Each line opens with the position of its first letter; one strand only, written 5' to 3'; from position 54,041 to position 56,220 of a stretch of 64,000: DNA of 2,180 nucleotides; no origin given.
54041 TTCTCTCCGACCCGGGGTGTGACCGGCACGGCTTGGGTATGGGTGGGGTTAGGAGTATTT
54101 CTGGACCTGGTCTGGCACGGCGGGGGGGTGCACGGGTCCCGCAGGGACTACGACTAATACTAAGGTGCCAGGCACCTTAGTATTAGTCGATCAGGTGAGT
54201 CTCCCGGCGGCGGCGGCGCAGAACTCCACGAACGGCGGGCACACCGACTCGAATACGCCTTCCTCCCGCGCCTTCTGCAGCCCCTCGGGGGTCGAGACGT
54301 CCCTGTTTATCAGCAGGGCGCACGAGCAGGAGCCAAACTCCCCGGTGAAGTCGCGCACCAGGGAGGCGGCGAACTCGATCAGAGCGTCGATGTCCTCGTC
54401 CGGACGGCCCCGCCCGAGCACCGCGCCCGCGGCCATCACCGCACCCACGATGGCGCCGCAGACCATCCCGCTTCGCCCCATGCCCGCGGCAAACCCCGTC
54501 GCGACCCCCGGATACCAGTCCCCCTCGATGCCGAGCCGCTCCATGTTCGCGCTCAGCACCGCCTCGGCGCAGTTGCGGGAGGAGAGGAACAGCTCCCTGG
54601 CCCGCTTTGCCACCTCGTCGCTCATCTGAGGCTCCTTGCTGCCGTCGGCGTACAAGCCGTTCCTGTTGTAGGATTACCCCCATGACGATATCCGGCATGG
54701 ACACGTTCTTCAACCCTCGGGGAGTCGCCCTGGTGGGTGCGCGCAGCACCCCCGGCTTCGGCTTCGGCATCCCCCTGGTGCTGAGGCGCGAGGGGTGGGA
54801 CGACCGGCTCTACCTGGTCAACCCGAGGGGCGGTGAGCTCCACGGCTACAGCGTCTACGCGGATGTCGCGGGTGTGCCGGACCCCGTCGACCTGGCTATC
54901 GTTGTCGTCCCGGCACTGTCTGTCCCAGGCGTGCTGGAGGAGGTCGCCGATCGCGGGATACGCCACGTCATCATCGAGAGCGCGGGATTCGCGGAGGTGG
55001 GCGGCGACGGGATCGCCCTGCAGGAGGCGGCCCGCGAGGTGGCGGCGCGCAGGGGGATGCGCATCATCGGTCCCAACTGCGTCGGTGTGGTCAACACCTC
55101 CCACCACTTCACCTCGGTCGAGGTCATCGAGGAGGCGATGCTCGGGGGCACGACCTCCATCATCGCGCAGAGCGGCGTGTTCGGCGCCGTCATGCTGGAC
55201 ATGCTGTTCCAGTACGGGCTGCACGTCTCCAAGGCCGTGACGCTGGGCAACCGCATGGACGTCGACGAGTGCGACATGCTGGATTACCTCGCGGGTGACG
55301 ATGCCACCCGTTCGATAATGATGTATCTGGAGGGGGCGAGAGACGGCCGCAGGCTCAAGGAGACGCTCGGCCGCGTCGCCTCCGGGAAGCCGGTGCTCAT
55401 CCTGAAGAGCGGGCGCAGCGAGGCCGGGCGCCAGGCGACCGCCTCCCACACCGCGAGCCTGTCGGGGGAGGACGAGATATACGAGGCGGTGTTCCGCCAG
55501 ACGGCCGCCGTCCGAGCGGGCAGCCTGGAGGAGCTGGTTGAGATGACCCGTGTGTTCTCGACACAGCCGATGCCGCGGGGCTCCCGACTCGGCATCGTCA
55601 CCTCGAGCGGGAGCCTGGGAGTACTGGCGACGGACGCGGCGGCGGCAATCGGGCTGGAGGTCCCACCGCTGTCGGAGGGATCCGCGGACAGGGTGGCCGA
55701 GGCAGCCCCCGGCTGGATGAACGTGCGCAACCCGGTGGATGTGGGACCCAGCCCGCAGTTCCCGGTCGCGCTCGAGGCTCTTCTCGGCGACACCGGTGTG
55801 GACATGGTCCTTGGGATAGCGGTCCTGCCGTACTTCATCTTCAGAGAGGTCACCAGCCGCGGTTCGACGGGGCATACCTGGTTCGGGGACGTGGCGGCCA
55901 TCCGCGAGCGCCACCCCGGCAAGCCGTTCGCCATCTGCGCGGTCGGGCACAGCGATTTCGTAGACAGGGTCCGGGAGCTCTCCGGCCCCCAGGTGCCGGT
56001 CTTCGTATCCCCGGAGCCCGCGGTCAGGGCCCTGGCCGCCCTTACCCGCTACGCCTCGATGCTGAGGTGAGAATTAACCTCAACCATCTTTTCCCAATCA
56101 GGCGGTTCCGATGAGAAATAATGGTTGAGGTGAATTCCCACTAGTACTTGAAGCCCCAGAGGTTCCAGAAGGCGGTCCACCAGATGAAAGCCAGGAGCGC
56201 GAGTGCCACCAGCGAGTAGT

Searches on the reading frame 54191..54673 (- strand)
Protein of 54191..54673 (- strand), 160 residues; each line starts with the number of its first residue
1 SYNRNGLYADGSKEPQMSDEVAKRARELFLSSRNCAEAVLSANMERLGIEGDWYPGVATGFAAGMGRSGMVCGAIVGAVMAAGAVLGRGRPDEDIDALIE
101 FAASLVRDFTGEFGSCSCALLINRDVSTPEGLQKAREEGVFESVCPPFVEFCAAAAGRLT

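Call 46: search_protein_families(library=pfam, proteins=[window:54191-54673:-], max_evalue=0.0001)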
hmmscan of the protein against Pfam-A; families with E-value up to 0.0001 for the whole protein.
window:54191-54673:- (160 aa): 1 family
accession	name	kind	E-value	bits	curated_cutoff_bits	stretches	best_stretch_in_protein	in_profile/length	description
PF09719.15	C_GCAxxG_C_C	-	2.1e-22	79.8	27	1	34-156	2-115/118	Putative redox-active protein (C_GCAxxG_C_C)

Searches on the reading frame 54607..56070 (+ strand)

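Call 46: search_protein_families(library=pfam, proteins=[window:54607-56070:+], max_evalue=0.0001)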
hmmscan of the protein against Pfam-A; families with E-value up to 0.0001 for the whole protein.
window:54607-56070:+ (487 aa): 3 families
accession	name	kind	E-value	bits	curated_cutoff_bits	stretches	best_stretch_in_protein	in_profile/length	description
PF13607.11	Succ_CoA_lig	-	1.7e-44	151.4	27.4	1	181-317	2-138/138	Succinyl-CoA ligase like flavodoxin domain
PF13380.12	CoA_binding_2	-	3.3e-20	73.1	22.8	1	40-163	3-115/116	CoA binding domain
PF02629.25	CoA_binding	-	3.4e-05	25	22.3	1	70-124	36-94/97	CoA binding domain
